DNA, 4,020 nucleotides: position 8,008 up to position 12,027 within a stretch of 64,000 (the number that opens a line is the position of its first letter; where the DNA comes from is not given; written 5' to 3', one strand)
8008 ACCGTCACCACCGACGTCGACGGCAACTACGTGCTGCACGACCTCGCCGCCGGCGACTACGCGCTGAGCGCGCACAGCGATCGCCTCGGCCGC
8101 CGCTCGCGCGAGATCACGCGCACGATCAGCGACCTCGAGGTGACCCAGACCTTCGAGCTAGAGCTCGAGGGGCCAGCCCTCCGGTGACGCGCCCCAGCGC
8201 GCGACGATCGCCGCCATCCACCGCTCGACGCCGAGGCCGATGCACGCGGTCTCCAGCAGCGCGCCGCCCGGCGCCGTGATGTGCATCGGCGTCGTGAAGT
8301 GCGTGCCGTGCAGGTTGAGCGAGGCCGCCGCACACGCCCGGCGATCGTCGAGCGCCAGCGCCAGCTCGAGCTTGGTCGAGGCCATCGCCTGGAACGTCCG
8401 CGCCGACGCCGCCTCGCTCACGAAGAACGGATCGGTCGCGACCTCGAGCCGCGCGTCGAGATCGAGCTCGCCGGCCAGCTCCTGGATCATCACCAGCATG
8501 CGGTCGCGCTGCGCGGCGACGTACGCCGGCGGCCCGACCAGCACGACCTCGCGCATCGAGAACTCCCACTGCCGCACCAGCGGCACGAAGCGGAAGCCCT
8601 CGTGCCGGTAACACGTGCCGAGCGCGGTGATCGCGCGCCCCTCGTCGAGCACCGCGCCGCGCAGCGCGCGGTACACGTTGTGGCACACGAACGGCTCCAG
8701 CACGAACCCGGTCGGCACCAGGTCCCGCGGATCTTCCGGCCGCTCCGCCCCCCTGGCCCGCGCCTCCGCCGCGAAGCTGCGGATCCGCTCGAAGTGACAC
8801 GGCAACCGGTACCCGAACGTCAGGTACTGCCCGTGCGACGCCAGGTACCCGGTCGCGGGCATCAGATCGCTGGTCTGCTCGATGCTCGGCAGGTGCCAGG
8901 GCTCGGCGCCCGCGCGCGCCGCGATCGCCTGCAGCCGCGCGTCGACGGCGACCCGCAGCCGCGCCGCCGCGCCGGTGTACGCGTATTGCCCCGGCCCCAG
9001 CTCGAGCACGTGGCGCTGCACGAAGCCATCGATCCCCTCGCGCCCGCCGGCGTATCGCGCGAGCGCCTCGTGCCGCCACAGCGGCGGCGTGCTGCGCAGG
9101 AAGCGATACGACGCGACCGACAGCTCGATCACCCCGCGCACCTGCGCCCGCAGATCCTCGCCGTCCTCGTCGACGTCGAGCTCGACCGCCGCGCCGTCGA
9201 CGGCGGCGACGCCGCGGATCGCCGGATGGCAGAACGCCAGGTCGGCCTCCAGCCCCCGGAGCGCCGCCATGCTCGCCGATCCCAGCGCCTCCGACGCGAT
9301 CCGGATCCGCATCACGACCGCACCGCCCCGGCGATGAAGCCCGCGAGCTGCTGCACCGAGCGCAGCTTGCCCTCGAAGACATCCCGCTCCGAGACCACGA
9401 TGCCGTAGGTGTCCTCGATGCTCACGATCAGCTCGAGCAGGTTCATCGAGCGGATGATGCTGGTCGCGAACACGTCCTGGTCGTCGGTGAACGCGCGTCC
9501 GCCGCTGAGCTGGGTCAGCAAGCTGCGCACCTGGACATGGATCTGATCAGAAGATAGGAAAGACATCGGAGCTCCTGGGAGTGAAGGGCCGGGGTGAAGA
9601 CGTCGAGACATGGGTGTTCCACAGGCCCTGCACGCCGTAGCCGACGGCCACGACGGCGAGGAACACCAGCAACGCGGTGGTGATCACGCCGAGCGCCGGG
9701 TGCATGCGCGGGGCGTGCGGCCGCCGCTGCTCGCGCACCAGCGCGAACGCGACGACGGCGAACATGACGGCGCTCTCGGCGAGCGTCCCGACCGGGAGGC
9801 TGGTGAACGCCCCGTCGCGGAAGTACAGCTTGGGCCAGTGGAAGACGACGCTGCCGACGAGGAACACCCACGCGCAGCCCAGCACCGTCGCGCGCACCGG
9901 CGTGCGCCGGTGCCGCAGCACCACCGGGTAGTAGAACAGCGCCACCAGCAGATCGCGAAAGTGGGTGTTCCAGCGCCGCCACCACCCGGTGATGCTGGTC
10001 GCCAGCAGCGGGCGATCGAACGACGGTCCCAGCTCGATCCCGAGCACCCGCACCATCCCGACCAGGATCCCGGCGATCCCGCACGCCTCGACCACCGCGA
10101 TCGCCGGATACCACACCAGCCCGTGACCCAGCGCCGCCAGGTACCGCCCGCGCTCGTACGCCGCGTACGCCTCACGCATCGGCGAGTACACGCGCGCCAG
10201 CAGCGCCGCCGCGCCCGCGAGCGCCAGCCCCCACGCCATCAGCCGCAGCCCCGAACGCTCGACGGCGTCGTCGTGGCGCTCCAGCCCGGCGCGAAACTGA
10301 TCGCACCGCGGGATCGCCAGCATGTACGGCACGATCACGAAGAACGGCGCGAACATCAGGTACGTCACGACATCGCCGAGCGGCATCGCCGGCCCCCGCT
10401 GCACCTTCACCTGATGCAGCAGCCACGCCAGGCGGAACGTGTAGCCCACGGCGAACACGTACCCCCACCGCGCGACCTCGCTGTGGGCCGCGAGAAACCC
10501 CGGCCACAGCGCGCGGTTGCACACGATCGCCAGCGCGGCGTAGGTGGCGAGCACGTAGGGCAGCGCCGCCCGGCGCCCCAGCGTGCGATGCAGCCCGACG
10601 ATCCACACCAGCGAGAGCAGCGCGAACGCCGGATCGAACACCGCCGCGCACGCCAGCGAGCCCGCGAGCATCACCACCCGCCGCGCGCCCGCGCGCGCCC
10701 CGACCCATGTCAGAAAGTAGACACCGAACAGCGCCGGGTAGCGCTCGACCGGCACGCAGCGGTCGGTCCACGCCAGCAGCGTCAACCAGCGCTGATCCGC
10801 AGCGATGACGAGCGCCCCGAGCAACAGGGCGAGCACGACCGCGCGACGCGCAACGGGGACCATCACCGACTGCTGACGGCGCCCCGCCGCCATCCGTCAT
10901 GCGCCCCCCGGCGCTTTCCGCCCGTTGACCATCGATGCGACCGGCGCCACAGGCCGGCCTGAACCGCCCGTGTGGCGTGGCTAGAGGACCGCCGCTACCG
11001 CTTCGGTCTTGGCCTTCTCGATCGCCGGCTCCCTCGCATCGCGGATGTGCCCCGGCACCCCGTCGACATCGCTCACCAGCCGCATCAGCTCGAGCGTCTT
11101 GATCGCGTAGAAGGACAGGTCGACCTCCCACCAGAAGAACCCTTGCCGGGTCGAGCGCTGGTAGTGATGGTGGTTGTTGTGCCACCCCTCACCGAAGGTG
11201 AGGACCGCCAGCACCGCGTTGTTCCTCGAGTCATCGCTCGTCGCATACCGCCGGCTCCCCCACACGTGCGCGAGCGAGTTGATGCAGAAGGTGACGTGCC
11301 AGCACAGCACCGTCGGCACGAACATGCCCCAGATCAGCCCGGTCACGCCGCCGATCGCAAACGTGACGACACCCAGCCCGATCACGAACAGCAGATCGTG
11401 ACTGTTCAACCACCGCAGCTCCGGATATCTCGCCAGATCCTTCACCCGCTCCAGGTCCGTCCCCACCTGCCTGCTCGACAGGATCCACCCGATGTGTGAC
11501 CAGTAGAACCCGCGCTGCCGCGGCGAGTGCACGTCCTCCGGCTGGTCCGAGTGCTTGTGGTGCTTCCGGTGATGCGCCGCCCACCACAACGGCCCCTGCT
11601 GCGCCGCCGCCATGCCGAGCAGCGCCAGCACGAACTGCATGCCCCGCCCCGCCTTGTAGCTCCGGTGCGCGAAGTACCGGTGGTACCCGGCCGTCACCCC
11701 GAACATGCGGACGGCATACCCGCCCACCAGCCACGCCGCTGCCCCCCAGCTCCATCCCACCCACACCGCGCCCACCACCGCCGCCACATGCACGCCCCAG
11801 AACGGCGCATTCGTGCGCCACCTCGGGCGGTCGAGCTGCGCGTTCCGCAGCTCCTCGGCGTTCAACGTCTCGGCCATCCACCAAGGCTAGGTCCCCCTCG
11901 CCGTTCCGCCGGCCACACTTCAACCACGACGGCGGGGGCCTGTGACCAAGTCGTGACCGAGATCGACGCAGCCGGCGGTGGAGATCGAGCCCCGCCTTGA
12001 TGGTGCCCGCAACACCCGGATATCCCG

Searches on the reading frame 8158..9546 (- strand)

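Call 9: search_protein_families(library=pfam, proteins=[window:8158-9546:-], max_evalue=0.001)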
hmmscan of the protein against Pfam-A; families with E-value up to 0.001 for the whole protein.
window:8158-9546:- (462 aa): 1 family
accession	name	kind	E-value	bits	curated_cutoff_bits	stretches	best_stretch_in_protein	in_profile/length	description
PF00587.30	tRNA-synt_2b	-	7.1e-05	23.4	29.3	1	281-449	11-177/179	tRNA synthetase class II core domain (G, H, P, S and T)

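Call 10: search_protein_families(library=padloc, proteins=[window:8158-9546:-], max_evalue=0.001)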
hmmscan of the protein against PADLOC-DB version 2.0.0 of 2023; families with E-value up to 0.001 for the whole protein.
window:8158-9546:- (462 aa): 0 families

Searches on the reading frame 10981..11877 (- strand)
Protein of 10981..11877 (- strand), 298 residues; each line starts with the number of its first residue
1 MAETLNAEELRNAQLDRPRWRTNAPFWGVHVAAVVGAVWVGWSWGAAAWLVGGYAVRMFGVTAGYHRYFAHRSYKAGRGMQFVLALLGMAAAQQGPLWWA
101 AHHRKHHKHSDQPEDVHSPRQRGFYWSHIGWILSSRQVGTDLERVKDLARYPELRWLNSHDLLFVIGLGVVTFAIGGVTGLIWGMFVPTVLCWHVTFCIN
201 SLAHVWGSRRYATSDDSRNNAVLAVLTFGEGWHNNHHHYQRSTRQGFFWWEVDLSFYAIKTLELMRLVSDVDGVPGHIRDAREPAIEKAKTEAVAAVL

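Call 9: search_protein_families(library=pfam, proteins=[window:10981-11877:-], max_evalue=0.001)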
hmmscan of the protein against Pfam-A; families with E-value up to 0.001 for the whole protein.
window:10981-11877:- (298 aa): 1 family
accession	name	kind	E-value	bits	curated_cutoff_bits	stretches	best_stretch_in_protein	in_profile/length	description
PF00487.30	FA_desaturase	-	1.9e-21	77.4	29.7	1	48-240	2-224/253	Fatty acid desaturase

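Call 10: search_protein_families(library=padloc, proteins=[window:10981-11877:-], max_evalue=0.001)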
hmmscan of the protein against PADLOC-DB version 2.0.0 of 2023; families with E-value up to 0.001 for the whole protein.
window:10981-11877:- (298 aa): 0 families
